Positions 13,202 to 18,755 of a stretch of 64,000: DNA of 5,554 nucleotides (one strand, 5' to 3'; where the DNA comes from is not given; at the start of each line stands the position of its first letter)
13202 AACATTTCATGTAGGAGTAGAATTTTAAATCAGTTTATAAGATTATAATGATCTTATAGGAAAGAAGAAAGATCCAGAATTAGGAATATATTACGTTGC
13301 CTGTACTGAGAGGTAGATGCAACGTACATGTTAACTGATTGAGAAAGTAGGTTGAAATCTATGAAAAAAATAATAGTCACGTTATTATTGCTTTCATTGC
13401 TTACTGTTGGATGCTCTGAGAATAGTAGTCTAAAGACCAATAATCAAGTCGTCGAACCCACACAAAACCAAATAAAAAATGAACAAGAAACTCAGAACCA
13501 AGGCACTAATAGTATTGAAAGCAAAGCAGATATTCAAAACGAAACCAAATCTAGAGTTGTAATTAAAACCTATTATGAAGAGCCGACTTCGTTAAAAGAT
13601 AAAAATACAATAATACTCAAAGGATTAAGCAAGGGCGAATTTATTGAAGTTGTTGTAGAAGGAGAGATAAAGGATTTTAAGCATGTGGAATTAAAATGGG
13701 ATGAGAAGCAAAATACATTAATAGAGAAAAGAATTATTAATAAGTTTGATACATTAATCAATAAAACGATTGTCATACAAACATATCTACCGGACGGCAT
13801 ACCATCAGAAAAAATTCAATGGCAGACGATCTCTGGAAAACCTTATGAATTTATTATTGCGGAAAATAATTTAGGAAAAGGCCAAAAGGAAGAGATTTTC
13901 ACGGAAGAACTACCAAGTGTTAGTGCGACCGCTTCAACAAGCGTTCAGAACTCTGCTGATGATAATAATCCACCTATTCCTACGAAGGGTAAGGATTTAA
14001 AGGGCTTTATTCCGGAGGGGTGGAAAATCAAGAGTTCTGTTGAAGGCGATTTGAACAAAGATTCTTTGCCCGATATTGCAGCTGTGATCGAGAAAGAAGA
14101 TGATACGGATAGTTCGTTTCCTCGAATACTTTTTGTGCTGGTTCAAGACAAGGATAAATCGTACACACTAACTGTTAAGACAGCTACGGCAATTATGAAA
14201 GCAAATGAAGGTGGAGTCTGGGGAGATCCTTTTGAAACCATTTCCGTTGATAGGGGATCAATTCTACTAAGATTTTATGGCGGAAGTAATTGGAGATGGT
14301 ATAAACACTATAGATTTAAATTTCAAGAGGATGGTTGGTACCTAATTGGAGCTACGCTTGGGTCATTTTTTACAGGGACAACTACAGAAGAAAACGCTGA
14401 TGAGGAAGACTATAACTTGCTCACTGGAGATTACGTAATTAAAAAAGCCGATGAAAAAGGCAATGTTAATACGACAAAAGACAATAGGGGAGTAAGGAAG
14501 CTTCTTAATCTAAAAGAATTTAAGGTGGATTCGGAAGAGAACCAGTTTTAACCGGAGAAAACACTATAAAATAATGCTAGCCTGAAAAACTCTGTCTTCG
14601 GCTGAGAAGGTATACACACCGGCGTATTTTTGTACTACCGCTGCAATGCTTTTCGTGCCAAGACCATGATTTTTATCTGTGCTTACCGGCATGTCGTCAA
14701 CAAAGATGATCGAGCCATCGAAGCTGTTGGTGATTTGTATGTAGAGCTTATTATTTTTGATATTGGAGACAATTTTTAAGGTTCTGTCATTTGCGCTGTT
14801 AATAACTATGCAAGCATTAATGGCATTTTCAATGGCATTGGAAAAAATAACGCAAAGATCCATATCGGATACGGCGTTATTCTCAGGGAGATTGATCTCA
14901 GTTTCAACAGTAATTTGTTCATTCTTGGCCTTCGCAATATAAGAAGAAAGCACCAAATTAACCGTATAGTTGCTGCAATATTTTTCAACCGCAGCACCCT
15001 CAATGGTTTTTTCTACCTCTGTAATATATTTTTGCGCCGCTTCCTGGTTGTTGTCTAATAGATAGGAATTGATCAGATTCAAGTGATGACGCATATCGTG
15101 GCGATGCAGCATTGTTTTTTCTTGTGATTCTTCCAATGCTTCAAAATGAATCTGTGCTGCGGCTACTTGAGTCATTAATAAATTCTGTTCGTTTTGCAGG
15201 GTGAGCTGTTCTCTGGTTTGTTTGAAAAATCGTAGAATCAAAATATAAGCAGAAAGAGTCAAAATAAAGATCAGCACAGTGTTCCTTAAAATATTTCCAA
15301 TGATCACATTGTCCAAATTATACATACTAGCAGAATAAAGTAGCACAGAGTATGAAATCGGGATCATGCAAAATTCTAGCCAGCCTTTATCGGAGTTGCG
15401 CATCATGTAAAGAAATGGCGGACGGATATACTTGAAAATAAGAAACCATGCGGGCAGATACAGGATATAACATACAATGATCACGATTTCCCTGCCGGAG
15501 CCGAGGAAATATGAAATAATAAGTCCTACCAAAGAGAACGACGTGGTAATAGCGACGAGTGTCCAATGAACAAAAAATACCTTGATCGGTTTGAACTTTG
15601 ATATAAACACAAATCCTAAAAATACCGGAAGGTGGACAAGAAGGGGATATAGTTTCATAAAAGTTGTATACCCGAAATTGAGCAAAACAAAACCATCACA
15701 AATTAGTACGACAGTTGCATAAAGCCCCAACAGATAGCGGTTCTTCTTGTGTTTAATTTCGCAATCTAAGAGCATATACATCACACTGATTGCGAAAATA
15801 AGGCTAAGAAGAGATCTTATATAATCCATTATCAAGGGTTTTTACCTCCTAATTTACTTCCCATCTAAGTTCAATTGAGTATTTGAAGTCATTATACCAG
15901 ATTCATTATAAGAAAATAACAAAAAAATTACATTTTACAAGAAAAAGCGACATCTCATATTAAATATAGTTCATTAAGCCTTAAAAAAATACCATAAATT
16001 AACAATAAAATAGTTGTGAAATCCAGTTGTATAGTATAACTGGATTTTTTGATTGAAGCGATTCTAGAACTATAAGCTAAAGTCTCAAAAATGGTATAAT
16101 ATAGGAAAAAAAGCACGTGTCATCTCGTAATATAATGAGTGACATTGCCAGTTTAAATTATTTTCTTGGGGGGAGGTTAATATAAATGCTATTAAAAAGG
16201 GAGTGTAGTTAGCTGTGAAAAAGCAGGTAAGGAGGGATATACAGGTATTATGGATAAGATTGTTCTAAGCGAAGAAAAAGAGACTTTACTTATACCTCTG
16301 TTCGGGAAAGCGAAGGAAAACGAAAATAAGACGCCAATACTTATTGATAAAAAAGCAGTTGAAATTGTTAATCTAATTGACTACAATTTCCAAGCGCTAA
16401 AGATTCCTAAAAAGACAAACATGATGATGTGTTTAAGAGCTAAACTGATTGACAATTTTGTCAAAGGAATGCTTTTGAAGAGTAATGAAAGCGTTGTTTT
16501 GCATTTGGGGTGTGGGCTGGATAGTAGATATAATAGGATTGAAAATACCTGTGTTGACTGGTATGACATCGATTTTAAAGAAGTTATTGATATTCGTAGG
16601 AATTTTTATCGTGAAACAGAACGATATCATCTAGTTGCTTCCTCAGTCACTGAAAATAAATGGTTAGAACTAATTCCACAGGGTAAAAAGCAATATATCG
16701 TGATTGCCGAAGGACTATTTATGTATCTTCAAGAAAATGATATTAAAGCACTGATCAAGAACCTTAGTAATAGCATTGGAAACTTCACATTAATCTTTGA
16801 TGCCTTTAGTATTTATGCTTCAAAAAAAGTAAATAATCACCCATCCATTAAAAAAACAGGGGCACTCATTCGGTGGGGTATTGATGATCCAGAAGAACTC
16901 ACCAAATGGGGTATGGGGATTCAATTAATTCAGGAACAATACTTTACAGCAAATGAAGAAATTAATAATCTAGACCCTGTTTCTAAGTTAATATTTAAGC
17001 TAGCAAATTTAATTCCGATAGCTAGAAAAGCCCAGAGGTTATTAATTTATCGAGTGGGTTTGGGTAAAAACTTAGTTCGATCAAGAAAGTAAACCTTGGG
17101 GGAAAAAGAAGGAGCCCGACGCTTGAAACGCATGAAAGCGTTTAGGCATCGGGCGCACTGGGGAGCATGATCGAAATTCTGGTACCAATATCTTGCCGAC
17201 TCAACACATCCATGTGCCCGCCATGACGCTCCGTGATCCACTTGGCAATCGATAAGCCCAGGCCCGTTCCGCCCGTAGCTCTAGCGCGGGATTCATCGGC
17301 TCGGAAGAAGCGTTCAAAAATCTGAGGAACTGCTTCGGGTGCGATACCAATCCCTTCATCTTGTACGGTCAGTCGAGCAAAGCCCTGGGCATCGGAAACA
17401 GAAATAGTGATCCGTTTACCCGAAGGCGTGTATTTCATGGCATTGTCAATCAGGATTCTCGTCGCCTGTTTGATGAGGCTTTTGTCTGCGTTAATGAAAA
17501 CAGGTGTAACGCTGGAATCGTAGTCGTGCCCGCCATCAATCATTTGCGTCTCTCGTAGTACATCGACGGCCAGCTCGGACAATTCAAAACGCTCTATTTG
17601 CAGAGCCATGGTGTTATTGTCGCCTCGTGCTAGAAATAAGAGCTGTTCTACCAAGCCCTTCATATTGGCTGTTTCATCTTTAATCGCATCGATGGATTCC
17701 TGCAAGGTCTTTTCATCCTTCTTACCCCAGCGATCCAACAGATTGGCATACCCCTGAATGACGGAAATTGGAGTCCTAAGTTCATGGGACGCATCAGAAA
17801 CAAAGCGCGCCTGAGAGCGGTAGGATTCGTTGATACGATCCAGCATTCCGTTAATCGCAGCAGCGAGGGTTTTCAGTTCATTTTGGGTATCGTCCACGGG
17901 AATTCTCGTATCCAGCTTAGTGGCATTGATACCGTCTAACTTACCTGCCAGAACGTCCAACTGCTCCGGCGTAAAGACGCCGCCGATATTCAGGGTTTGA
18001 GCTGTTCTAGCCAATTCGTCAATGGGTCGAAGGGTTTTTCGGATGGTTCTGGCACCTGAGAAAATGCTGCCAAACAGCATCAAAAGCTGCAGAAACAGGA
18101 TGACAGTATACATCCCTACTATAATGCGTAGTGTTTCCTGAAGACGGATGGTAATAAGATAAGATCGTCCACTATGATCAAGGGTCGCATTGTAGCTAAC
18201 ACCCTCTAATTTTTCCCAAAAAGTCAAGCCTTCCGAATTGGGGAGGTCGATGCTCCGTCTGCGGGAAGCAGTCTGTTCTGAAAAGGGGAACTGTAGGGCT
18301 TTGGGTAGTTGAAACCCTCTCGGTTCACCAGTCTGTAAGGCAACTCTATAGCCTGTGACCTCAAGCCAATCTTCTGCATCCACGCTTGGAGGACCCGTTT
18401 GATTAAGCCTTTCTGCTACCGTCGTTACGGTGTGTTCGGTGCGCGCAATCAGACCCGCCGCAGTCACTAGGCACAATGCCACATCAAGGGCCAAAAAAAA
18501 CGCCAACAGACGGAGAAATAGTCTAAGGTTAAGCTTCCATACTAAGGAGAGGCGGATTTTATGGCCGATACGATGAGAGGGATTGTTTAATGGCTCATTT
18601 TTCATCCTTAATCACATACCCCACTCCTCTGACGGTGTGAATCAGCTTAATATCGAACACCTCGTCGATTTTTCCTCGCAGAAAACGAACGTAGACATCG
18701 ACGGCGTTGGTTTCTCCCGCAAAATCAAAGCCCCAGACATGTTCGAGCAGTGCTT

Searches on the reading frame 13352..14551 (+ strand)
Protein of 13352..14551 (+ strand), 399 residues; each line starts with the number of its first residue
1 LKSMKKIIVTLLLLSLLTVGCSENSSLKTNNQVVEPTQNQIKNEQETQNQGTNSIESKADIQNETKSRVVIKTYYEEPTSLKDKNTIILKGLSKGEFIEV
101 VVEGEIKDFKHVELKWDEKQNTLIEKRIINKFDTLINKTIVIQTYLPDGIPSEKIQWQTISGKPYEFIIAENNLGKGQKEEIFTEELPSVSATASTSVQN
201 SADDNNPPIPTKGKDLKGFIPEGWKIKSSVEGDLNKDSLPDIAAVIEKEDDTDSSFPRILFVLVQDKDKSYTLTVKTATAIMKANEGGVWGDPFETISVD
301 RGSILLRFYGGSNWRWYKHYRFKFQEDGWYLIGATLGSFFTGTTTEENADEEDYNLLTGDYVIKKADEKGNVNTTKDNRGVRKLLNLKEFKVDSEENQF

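Call 7: search_protein_families(library=pfam, proteins=[window:13352-14551:+], max_evalue=0.01)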
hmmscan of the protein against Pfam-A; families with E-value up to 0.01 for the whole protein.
window:13352-14551:+ (399 aa): 0 families

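Call 38: search_protein_families(library=ncbifam, proteins=[window:13352-14551:+], max_evalue=0.001)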
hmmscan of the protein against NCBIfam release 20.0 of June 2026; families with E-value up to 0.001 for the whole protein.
window:13352-14551:+ (399 aa): 0 families

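Call 60: search_protein_families(library=pfam, proteins=[window:13352-14551:+], max_evalue=1)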
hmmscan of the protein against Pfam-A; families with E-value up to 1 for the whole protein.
window:13352-14551:+ (399 aa): 4 families
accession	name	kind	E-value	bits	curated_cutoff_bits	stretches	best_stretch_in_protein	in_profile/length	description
PF23886.1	DUF7239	-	0.047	14.4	24.6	1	38-90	17-67/112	Family of unknown function (DUF7239)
PF16339.10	DUF4969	-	0.05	14.4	31.4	1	7-44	8-42/79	Domain of unknown function (DUF4969)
PF20520.3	Ac45-VOA1_TM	-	0.064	13.4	25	1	7-30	11-34/39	V0 complex accessory subunit Ac45/VOA1 transmembrane domain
PF25552.1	LIFR_D4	-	0.074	13.7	25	1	105-183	11-90/95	Leukemia inhibitory factor receptor D4 domain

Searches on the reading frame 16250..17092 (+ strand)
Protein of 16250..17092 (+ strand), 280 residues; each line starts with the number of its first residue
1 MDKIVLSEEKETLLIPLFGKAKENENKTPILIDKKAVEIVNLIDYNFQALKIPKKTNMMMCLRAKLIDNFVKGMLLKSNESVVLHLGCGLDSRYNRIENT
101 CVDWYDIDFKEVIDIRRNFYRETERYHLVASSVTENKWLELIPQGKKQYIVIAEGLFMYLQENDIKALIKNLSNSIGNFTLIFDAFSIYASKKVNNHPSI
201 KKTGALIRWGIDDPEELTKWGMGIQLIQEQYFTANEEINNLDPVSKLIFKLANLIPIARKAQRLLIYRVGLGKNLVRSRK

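Call 9: search_protein_families(library=pfam, proteins=[window:16250-17092:+], max_evalue=0.01)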
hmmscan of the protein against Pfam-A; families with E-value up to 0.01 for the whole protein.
window:16250-17092:+ (280 aa): 1 family
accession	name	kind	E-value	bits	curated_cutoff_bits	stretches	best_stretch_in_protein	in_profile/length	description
PF04072.20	LCM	-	2.5e-12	47.5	22.3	1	53-172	58-186/187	Leucine carboxyl methyltransferase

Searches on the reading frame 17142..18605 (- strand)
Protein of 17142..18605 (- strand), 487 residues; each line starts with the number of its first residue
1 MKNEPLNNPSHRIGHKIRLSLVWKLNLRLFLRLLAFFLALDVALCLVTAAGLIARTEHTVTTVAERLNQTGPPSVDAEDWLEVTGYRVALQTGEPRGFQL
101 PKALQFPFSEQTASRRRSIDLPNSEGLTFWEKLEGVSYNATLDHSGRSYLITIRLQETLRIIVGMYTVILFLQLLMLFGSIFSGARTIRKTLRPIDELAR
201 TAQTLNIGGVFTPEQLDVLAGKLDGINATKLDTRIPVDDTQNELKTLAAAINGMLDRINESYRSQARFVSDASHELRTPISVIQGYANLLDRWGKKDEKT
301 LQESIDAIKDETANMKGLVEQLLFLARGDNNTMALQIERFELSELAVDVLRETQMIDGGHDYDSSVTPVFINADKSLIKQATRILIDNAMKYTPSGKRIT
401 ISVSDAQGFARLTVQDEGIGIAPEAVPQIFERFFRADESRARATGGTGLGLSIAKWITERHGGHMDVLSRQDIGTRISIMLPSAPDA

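Call 9: search_protein_families(library=pfam, proteins=[window:17142-18605:-], max_evalue=0.01)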
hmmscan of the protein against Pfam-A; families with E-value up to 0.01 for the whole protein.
window:17142-18605:- (487 aa): 4 families
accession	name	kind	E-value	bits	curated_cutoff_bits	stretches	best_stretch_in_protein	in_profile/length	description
PF02518.31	HATPase_c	-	1.4e-27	96.7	26.4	1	374-483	2-109/111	Histidine kinase-, DNA gyrase B-, and HSP90-like ATPase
PF00512.31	HisKA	-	1.1e-17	64.3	26.9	1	265-330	2-65/66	His Kinase A (phospho-acceptor) domain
PF00672.30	HAMP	-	8e-09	36.1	25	1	187-259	2-52/53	HAMP domain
PF13589.12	HATPase_c_3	-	0.00069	20.1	25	1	381-456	6-82/137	Histidine kinase-, DNA gyrase B-, and HSP90-like ATPase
